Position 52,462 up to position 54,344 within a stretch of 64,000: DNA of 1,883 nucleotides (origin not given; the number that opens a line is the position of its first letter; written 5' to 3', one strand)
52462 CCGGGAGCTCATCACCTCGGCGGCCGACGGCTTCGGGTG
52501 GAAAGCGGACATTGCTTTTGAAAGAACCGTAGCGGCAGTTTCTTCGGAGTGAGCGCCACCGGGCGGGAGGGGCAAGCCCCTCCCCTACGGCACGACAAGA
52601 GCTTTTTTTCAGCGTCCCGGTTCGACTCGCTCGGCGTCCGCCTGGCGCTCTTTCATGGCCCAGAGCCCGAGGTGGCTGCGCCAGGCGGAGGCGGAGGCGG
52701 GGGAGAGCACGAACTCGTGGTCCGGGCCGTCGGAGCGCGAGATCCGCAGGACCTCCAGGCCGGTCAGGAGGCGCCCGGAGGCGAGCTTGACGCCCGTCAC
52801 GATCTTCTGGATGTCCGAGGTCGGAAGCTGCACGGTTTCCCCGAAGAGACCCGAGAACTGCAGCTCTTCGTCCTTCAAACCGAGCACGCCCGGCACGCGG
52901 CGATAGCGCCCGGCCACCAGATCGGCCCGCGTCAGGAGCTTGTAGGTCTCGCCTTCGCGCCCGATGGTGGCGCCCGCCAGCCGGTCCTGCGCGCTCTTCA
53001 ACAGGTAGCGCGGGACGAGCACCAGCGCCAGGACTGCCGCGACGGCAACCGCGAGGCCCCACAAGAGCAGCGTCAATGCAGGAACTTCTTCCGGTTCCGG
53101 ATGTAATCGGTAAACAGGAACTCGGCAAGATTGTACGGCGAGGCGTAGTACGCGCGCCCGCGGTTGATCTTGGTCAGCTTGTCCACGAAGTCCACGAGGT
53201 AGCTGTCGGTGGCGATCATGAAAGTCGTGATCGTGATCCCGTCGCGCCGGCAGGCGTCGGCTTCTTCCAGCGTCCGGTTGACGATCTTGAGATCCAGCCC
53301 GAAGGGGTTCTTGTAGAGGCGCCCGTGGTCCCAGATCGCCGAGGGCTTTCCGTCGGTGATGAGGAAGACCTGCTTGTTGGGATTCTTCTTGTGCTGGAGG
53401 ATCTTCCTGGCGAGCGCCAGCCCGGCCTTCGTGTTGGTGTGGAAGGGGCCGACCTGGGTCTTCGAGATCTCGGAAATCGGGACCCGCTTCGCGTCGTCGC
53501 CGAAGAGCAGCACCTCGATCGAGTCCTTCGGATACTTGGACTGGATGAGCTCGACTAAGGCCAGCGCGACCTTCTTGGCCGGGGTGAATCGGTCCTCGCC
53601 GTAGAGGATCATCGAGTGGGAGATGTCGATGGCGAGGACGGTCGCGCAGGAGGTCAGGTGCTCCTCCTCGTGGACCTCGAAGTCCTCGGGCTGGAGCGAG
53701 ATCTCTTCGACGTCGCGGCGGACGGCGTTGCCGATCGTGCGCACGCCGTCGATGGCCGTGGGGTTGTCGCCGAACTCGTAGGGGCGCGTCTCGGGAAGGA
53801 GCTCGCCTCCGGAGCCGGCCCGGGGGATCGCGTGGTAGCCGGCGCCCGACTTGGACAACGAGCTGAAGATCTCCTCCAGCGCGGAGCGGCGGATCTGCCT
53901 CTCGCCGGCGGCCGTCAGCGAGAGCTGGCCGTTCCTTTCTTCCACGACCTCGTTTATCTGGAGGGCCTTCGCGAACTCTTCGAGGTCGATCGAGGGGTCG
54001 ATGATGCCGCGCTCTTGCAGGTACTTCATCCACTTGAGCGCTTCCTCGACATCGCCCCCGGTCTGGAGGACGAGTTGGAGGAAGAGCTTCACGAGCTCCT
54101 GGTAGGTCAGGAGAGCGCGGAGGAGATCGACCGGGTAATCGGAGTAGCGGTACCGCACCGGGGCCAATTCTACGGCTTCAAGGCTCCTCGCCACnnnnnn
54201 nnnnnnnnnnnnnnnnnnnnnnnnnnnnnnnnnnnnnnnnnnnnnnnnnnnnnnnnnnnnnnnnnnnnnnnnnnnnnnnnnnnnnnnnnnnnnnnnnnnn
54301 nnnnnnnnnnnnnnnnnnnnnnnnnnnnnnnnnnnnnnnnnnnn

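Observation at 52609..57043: Five-gene operon: redoxin - MoxR-like AAA+ ATPase (extended) - HpcH aldolase - VWA protein - small membrane protein, all translationally coupled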

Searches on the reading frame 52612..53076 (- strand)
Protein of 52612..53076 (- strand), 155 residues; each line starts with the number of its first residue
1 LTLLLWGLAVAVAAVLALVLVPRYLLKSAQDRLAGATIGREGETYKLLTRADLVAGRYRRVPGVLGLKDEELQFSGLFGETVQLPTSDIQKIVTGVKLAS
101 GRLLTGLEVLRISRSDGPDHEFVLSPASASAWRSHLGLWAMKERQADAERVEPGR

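Call 4: search_protein_families(library=pfam, proteins=[window:52612-53076:-], max_evalue=0.01)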
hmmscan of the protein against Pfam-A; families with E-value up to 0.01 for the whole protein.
window:52612-53076:- (155 aa): 0 families

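Call 5: search_protein_families(library=ncbifam, proteins=[window:52612-53076:-], max_evalue=0.01)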
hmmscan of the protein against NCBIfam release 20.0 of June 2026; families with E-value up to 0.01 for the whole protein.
window:52612-53076:- (155 aa): 0 families

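Call 49: find_homologous_proteins(query=window:52612-53076:-, max_evalue=0.01)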
Query window:52612-53076:- (155 aa): 609 proteins with E <= 0.01 among 1677 candidates; the best 120 are listed.
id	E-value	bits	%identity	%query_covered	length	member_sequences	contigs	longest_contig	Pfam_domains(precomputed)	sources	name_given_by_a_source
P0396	6.0e-84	297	92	100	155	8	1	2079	-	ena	-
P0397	3.6e-82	292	90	100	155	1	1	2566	-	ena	-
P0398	9.6e-81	287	90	100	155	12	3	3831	-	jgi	jgi:hypothetical protein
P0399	1.3e-78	280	87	100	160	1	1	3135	-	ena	-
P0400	1.1e-72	261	82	99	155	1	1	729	-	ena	-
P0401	3.4e-72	259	80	100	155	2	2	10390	-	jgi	jgi:hypothetical protein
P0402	4.3e-71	256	81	100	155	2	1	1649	-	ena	-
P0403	2.2e-70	253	79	100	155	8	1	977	-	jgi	-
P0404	1.6e-69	251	80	100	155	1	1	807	-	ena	-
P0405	4.5e-69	249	79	99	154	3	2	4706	-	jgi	-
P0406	4.7e-69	249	80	99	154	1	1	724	-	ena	-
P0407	2.7e-67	243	77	100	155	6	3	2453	-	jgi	jgi:hypothetical protein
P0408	4.5e-67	243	76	100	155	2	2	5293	-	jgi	jgi:hypothetical protein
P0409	5.6e-67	242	75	100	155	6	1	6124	-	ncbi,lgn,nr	ncbi:MAG TPA: hypothetical protein VJ776_04255 [Thermoanaerobaculia bacterium]|nr:hypothetical prote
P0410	1.6e-66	241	77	100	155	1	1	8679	-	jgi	jgi:hypothetical protein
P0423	2.5e-57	211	68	99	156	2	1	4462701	-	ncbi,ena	-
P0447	2.3e-51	192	63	98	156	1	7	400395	-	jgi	jgi:hypothetical protein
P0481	5.3e-49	184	60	99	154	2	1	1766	-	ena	-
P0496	2.9e-48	182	58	99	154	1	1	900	-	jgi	jgi:hypothetical protein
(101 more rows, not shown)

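Call 50: find_encoding_contigs(protein=P0423, flank=7000, max_places=2)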
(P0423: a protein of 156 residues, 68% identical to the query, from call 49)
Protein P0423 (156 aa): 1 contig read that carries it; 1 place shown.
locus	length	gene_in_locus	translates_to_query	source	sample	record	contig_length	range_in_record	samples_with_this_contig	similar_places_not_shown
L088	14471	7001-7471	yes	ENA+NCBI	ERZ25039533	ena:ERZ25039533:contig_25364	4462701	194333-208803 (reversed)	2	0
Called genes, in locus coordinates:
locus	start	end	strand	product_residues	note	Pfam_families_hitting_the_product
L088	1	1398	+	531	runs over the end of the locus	PF01381:HTH_3, PF12844:HTH_19 (weak), PF13560:HTH_31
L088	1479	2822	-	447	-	PF01547:SBP_bac_1, PF13416:SBP_bac_8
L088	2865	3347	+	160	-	PF08534:Redoxin (weak)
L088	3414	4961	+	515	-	PF07728:AAA_5 (faint)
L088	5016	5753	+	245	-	PF03328:HpcH_HpaI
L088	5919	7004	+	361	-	PF27098:Rv0959_3rd, PF00092:VWA (faint), PF13519:VWA_2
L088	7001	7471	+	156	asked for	-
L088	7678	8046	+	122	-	PF21305:type_II_gspD_N0, PF07660:STN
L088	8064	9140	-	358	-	-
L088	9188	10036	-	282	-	PF12706:Lactamase_B_2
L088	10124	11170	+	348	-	PF02547:Queuosine_synth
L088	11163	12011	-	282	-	PF02574:S-methyl_trans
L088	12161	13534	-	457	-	PF03951:Gln-synt_N, PF00120:Gln-synt_C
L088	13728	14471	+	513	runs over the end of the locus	PF01293:PEPCK_ATP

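Call 51: find_encoding_contigs(protein=P0447, flank=7000, max_places=2)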
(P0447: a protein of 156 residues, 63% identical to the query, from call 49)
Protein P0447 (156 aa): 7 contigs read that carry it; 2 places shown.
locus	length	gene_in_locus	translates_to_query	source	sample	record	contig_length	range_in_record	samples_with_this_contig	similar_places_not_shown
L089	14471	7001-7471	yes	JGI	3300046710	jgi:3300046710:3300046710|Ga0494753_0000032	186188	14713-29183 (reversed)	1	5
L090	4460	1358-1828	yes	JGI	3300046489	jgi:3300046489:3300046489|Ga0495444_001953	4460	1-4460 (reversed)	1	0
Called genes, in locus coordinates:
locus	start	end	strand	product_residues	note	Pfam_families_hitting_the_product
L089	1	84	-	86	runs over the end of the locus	-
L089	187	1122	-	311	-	PF04055:Radical_SAM, PF06463:Mob_synth_C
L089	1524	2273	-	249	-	PF08241:Methyltransf_11, PF13649:Methyltransf_25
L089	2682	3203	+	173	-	PF00578:AhpC-TSA (weak), PF08534:Redoxin (weak)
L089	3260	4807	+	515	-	PF07728:AAA_5 (faint)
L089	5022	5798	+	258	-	PF03328:HpcH_HpaI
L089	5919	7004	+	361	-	PF27098:Rv0959_3rd, PF00092:VWA (faint), PF13519:VWA_2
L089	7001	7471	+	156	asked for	-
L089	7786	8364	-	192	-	PF14014:DUF4230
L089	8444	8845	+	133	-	PF21305:type_II_gspD_N0, PF07660:STN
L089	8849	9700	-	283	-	PF12706:Lactamase_B_2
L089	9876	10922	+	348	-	PF02547:Queuosine_synth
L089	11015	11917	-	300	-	PF02574:S-methyl_trans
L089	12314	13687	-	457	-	PF03951:Gln-synt_N, PF00120:Gln-synt_C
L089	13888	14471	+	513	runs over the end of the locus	PF01293:PEPCK_ATP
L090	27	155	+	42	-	-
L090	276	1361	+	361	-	PF27098:Rv0959_3rd, PF00092:VWA (faint), PF13519:VWA_2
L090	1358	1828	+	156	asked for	-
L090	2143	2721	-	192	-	PF14014:DUF4230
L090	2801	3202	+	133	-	PF21305:type_II_gspD_N0, PF07660:STN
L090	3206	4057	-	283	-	PF12706:Lactamase_B_2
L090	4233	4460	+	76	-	?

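Call 57: search_protein_families(library=padloc, proteins=[window:52612-53076:-], max_evalue=0.01)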
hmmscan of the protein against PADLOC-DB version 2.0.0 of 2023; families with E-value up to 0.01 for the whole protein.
window:52612-53076:- (155 aa): 0 families

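Call 58: search_protein_families(library=pfam, proteins=[window:52612-53076:-, P0423, P0447, P0496, P0481], max_evalue=5)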
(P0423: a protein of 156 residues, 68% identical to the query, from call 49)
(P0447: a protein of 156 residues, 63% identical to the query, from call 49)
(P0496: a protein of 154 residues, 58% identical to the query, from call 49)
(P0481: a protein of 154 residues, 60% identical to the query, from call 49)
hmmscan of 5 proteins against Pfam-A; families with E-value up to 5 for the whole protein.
window:52612-53076:- (155 aa): 1 family
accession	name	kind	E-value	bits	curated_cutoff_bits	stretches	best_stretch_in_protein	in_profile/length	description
PF12704.14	MacB_PCD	-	0.046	14.4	27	1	3-110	3-117/207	MacB-like periplasmic core domain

P0423 (156 aa): 0 families

P0447 (156 aa): 0 families

P0496 (154 aa): 1 family
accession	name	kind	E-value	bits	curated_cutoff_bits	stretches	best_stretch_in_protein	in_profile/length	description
PF10133.14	CooT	-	0.28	12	27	1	66-90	27-50/60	CO dehydrogenase accessory protein CooT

P0481 (154 aa): 0 families

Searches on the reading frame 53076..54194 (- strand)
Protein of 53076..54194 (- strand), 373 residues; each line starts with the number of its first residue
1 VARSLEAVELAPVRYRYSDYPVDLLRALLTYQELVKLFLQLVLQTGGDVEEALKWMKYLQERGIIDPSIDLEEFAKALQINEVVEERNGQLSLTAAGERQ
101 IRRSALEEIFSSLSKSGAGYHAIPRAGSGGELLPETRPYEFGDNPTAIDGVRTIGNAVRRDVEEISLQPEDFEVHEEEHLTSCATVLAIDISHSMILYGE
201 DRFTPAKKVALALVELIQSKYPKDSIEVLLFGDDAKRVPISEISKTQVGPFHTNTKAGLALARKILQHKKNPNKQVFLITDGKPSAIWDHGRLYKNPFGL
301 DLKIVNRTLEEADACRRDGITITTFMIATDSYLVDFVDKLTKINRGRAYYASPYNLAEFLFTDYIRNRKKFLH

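Call 4: search_protein_families(library=pfam, proteins=[window:53076-54194:-], max_evalue=0.01)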
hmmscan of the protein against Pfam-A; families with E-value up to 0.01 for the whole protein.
window:53076-54194:- (373 aa): 2 families
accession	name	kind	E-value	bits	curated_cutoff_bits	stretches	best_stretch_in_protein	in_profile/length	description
PF13519.12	VWA_2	-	7.8e-10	39.8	27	1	185-283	1-107/107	von Willebrand factor type A domain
PF00092.34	VWA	-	2.5e-06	28.3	23.8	1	186-351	3-162/174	von Willebrand factor type A domain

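Call 5: search_protein_families(library=ncbifam, proteins=[window:53076-54194:-], max_evalue=0.01)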
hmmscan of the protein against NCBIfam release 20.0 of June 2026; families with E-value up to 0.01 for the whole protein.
window:53076-54194:- (373 aa): 1 family
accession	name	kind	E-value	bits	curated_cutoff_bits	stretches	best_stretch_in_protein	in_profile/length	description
TIGR02442.1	Cob-chelat-sub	hypoth_equivalog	0.0081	14.6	779.45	0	143-284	430-583/641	putative cobaltochelatase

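Call 11: search_solved_structures(query=window:53076-54194:-, max_evalue=0.1)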
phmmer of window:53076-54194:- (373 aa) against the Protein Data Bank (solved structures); distinct sequences matched with E-value up to 0.1: 0.

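Call 57: search_protein_families(library=padloc, proteins=[window:53076-54158:-], max_evalue=0.01)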
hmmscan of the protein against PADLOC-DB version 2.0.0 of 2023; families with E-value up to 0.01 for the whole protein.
window:53076-54158:- (361 aa): 0 families

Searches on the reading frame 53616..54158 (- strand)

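Call 58: search_protein_families(library=pfam, proteins=[window:53616-54158:-], max_evalue=5)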
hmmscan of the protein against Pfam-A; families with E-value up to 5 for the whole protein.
window:53616-54158:- (181 aa): 1 family
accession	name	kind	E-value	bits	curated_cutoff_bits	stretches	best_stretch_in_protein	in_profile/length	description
PF23036.1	TRAPPC10_1st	-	0.038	13.3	27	1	15-65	230-278/316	Trafficking protein particle complex subunit 10-like, N-terminal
